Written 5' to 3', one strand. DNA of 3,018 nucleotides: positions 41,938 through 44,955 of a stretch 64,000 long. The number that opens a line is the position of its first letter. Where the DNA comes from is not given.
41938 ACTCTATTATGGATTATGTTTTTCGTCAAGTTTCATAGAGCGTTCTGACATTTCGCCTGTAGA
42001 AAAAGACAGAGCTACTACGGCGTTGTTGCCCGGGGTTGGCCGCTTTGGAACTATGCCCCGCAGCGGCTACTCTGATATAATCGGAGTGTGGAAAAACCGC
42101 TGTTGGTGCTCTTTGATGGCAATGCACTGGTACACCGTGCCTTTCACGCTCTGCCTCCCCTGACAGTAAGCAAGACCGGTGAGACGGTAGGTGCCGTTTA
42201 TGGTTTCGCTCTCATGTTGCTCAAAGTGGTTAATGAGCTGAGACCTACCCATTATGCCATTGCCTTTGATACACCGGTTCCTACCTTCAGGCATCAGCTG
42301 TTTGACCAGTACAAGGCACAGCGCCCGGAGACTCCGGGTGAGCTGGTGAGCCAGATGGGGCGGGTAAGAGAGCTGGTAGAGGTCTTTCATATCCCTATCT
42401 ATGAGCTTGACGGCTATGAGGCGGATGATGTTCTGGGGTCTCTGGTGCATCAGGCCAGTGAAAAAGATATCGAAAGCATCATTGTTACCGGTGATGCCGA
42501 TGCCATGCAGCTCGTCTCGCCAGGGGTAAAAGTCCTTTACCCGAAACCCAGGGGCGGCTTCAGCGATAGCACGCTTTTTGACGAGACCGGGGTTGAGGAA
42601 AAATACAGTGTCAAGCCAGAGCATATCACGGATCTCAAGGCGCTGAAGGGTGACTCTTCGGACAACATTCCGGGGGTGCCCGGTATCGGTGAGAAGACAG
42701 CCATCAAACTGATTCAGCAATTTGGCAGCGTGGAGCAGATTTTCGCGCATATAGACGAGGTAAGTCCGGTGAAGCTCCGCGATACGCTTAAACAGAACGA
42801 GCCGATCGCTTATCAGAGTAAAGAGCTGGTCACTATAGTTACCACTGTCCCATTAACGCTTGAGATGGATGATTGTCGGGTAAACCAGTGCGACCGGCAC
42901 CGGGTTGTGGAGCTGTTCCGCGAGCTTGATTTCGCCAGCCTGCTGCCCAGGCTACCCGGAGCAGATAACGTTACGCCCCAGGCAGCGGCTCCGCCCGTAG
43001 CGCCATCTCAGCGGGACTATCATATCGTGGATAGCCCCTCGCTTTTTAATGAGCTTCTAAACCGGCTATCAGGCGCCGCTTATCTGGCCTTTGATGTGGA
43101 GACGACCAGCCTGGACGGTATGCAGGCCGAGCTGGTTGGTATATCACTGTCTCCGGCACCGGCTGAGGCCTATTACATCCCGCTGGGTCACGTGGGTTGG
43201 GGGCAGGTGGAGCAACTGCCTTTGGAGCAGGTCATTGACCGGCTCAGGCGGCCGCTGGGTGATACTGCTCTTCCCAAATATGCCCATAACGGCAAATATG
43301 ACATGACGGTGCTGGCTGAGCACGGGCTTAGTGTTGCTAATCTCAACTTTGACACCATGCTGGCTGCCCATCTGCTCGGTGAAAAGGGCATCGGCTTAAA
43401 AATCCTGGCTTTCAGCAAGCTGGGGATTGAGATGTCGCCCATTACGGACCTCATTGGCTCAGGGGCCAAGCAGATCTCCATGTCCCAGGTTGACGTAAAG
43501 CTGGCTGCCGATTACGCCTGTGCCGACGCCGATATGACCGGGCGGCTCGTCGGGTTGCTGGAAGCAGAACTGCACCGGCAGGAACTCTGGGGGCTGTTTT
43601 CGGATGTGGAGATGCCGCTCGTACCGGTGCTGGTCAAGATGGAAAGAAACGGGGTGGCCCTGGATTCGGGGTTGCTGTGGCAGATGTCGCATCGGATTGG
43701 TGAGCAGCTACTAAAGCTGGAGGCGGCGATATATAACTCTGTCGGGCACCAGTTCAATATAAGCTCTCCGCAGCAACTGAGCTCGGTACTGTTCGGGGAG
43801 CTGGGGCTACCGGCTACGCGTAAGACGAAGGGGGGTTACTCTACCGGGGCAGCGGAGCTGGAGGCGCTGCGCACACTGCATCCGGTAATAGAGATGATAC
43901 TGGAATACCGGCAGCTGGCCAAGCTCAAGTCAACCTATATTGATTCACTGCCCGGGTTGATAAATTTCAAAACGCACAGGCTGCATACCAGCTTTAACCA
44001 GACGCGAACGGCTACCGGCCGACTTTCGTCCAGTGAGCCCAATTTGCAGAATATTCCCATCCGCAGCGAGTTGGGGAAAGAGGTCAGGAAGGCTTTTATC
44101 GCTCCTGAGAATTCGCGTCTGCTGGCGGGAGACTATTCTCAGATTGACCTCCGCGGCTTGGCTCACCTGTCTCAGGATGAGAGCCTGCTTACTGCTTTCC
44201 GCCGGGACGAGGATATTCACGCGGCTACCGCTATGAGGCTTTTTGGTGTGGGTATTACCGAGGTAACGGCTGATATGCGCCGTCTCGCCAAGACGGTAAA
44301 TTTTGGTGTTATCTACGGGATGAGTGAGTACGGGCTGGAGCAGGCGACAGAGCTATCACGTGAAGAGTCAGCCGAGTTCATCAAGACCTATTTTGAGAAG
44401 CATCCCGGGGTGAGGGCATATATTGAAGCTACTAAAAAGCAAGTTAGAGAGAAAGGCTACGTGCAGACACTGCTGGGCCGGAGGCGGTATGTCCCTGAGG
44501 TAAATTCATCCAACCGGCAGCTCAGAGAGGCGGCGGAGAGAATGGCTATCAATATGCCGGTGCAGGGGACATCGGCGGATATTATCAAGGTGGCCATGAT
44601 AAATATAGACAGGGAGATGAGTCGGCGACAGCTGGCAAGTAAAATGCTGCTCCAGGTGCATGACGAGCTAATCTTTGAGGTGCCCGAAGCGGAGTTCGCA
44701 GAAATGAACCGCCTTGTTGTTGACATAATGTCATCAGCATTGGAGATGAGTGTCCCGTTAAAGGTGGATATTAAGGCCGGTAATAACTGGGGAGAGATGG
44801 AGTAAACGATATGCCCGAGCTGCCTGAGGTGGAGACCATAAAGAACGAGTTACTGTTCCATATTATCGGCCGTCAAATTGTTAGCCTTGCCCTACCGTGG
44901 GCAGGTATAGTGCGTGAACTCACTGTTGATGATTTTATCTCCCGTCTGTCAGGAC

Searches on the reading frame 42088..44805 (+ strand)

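Call 27: search_protein_families(library=pfam, proteins=[window:42088-44805:+], max_evalue=0.00001)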
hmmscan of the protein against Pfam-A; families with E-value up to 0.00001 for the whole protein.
window:42088-44805:+ (905 aa): 4 families
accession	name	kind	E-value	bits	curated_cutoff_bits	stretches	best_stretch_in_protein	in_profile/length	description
PF00476.26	DNA_pol_A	-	4.3e-159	529.9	34.3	1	531-903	5-381/381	DNA polymerase family A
PF02739.22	5_3_exonuc_N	-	4.4e-52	176.5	34.3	1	6-173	2-163/164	5'-3' exonuclease, N-terminal resolvase-like domain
PF01367.25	5_3_exonuc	-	1.6e-33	115.5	40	1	175-270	1-96/97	5'-3' exonuclease, C-terminal SAM fold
PF01612.26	DNA_pol_A_exo1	-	2.4e-19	70.3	23.6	1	311-495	1-172/173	3'-5' exonuclease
